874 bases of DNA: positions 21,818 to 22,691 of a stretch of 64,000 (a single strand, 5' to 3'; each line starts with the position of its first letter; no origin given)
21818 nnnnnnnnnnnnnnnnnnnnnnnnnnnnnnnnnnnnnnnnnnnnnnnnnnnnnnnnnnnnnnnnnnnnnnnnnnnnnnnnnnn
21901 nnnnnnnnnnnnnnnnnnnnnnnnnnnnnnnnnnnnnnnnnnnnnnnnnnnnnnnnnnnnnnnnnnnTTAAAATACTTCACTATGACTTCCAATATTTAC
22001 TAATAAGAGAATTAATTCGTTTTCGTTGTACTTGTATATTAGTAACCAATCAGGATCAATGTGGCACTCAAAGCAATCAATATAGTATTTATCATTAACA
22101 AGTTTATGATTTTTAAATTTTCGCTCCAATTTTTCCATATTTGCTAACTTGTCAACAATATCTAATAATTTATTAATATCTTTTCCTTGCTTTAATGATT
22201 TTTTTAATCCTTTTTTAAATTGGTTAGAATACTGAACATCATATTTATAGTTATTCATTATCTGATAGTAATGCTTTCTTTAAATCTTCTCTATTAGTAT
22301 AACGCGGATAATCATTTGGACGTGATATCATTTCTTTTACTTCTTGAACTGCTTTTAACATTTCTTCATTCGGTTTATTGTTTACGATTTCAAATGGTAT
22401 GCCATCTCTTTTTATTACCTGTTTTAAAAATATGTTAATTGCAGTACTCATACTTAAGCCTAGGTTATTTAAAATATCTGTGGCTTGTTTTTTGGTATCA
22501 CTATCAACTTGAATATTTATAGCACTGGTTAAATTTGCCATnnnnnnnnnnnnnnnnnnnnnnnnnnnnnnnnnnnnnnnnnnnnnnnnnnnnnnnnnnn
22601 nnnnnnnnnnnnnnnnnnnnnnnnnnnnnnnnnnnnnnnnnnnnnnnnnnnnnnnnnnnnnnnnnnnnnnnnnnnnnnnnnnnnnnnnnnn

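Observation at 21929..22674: dinJ-yafQ toxin-antitoxin pair inserted between glmS and thyA, bounded by duplicated 27-bp terminator hairpins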

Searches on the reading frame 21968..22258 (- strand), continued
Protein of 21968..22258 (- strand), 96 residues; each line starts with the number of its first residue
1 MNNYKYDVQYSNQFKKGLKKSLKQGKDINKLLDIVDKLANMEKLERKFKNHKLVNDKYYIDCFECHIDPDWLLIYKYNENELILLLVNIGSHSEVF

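Call 37: find_encoding_contigs(protein=P0012, flank=3000, max_places=2)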
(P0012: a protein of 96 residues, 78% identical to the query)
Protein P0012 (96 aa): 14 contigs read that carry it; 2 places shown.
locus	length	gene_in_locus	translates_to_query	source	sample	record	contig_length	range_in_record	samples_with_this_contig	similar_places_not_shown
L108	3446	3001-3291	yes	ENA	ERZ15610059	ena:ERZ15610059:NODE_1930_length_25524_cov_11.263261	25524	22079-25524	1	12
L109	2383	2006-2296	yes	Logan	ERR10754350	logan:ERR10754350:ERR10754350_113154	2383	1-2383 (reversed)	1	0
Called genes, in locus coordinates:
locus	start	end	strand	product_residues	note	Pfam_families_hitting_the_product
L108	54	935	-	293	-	PF00890:FAD_binding_2, PF01266:DAO (weak), PF01946:Thi4 (weak), PF07992:Pyr_redox_2, PF12831:FAD_oxidored (weak), PF13450:NAD_binding_8 (weak), PF13738:Pyr_redox_3, PF00070:Pyr_redox, +3 more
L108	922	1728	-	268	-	PF01790:LGT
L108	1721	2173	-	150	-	PF04020:Phage_holin_4_2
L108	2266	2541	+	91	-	-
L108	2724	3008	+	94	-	PF04221:RelB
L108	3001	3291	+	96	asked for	PF15738:YafQ_toxin, PF05016:ParE_toxin (weak)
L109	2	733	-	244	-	?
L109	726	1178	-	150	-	PF04020:Phage_holin_4_2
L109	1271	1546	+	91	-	-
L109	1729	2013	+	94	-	PF04221:RelB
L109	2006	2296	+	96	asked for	PF15738:YafQ_toxin, PF05016:ParE_toxin (weak)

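Call 38: find_encoding_contigs(protein=P0016, flank=3000, max_places=2)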
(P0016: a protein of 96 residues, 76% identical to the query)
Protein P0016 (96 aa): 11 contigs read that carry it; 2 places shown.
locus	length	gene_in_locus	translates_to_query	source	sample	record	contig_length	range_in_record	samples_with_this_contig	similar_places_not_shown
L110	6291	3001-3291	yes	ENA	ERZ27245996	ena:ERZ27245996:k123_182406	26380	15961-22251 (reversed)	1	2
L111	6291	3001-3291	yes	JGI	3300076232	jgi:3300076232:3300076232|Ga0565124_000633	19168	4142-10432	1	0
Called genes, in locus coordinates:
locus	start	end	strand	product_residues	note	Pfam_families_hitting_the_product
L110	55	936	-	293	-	PF00890:FAD_binding_2, PF01266:DAO (weak), PF01946:Thi4 (weak), PF07992:Pyr_redox_2, PF12831:FAD_oxidored (weak), PF13450:NAD_binding_8 (weak), PF13738:Pyr_redox_3, PF00070:Pyr_redox, +3 more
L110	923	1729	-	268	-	PF01790:LGT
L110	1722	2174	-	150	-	PF04020:Phage_holin_4_2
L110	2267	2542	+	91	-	-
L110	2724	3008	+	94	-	PF04221:RelB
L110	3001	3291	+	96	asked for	PF15738:YafQ_toxin, PF05016:ParE_toxin (weak)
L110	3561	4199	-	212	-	-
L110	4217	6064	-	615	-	PF00512:HisKA, PF02518:HATPase_c, PF00072:Response_reg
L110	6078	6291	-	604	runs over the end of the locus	PF00501:AMP-binding, PF13193:AMP-binding_C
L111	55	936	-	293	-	PF00890:FAD_binding_2, PF01266:DAO (weak), PF01946:Thi4 (weak), PF07992:Pyr_redox_2, PF12831:FAD_oxidored (weak), PF13450:NAD_binding_8 (weak), PF13738:Pyr_redox_3, PF00070:Pyr_redox, +3 more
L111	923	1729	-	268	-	PF01790:LGT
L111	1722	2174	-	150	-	PF04020:Phage_holin_4_2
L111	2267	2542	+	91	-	-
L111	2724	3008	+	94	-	PF04221:RelB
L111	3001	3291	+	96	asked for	PF15738:YafQ_toxin, PF05016:ParE_toxin (weak)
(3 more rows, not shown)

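Call 39: find_encoding_contigs(protein=P0004, flank=3000, max_places=2)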
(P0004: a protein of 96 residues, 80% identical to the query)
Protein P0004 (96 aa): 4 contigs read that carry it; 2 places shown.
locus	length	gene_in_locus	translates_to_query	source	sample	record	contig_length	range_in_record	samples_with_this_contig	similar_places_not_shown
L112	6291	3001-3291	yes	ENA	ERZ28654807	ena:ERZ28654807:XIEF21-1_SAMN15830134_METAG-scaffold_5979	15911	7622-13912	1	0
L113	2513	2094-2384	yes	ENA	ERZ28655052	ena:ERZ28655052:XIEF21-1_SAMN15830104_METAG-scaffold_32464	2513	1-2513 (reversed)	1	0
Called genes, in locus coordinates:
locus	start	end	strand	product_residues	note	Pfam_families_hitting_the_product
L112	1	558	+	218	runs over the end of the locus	-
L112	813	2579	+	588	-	PF13522:GATase_6, PF13537:GATase_7, PF01380:SIS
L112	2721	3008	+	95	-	PF04221:RelB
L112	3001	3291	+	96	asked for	PF15738:YafQ_toxin, PF05016:ParE_toxin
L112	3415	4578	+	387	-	PF00303:Thymidylat_synt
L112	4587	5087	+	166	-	PF00186:DHFR_1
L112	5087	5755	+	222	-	PF02223:Thymidylate_kin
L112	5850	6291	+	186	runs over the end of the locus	-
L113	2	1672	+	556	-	?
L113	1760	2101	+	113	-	PF04221:RelB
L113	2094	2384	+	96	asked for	PF15738:YafQ_toxin, PF05016:ParE_toxin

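Call 44: search_solved_structures(query=window:21968-22258:-, max_evalue=0.001, show_alignments=2)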
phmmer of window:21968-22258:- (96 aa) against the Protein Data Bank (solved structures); distinct sequences matched with E-value up to 0.001: 11.
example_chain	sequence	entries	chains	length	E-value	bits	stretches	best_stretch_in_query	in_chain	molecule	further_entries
4nrn_A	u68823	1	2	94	5.3e-14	55.5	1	8-96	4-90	metal-bound toxin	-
2otr_A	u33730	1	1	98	6.1e-14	55.3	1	8-96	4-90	Hypothetical protein HP0892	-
9lew_B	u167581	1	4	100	1.6e-11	47.6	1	6-96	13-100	Type II toxin-antitoxin system YafQ family toxin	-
4ml0_B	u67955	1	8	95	4.5e-11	46.2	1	6-96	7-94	Predicted toxin of the YafQ-DinJ toxin-antitoxin system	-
4q2u_B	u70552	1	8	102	1.6e-10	44.4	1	5-96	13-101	mRNA interferase YafQ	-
4ml2_A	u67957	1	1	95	1.7e-10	44.3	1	6-96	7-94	mRNA interferase YafQ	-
4mmj_A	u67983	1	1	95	2e-10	44.1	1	6-80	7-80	Addiction module toxin, RelE/StbE family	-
1z8m_A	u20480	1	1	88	4.8e-10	42.9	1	11-96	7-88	conserved hypothetical protein HP0894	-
4ltt_A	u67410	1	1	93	5.9e-10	42.6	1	11-96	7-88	Uncharacterized protein, toxin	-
4mmg_A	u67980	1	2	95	7.5e-10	42.2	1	6-80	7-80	mRNA interferase YafQ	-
4ls4_A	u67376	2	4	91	2.5e-09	40.5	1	10-96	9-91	Uncharacterized protein, Toxin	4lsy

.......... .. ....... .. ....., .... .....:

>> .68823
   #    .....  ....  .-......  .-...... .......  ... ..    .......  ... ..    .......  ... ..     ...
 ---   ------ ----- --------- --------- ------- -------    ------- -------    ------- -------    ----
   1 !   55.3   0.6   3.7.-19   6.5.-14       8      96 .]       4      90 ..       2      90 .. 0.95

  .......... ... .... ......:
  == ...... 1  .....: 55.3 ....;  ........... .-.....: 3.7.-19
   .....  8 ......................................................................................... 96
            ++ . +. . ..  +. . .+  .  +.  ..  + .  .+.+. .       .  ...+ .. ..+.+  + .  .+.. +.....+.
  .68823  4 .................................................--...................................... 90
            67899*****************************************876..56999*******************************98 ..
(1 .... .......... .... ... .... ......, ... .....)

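Call 65: find_encoding_contigs(protein=P0008, flank=2500, max_places=3)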
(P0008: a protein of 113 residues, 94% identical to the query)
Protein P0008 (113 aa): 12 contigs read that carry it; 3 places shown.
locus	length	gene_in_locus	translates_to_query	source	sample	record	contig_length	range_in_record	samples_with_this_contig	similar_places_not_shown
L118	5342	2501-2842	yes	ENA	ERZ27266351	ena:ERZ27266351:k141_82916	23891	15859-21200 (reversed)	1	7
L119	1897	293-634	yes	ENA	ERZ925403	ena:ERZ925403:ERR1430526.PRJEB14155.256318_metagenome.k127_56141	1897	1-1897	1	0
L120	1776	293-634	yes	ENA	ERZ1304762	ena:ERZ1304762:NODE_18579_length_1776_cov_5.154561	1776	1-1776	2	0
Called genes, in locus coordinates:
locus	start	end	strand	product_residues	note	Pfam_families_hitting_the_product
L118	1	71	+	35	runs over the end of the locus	-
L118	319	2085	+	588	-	PF13522:GATase_6, PF13537:GATase_7, PF01380:SIS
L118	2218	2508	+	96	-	PF04221:RelB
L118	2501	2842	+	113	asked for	PF15738:YafQ_toxin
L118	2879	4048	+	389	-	PF00303:Thymidylat_synt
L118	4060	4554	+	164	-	PF00186:DHFR_1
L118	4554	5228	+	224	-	PF02223:Thymidylate_kin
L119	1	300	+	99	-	?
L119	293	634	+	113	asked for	PF15738:YafQ_toxin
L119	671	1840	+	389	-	PF00303:Thymidylat_synt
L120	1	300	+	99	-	?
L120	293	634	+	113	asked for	PF15738:YafQ_toxin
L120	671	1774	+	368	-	?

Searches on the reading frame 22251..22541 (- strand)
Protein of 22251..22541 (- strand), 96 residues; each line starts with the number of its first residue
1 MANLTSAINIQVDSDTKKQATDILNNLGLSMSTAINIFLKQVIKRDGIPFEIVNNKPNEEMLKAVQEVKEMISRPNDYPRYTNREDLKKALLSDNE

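Call 6: search_protein_families(library=pfam, proteins=[window:22251-22541:-], max_evalue=0.01)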
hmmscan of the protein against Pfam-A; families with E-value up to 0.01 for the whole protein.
window:22251-22541:- (96 aa): 2 families
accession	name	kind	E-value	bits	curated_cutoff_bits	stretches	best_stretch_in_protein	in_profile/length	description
PF04221.18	RelB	-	1.6e-17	63.6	22.4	1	6-73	2-69/82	RelB antitoxin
PF16120.10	DUF4836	-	0.0083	15.5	27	1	3-80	37-119/481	Domain of unknown function (DUF4836)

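Call 7: search_protein_families(library=ncbifam, proteins=[window:22251-22541:-], max_evalue=0.01)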
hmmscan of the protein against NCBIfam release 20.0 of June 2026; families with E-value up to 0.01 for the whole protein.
window:22251-22541:- (96 aa): 3 families
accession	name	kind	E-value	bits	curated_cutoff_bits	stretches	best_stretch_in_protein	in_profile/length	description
TIGR02384.1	RelB_DinJ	subfamily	9.3e-23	80.3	45.65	1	1-73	1-72/85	type II toxin-antitoxin system RelB/DinJ family antitoxin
NF050811.1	RelB_ParD_antitoxin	subfamily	6.9e-15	55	60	1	10-67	1-58/83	type II toxin-antitoxin system RelB/ParD family antitoxin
NF008412.0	PRK11235.1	equivalog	1.1e-07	32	96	1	6-77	2-71/80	type II toxin-antitoxin system RelB/DinJ family antitoxin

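Call 45: search_solved_structures(query=window:22251-22541:-, max_evalue=0.001, show_alignments=1)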
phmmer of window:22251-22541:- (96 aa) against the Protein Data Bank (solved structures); distinct sequences matched with E-value up to 0.001: 3.
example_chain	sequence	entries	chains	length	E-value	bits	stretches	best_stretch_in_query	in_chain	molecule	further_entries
9lew_A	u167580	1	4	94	6.1e-11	45.4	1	5-70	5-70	DNA-damage-inducible protein J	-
4q2u_A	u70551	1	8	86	2.3e-06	30.8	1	8-66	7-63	Antitoxin DinJ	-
4ml0_A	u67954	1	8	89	2.4e-06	30.8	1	7-66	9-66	Predicted antitoxin of YafQ-DinJ toxin-antitoxin system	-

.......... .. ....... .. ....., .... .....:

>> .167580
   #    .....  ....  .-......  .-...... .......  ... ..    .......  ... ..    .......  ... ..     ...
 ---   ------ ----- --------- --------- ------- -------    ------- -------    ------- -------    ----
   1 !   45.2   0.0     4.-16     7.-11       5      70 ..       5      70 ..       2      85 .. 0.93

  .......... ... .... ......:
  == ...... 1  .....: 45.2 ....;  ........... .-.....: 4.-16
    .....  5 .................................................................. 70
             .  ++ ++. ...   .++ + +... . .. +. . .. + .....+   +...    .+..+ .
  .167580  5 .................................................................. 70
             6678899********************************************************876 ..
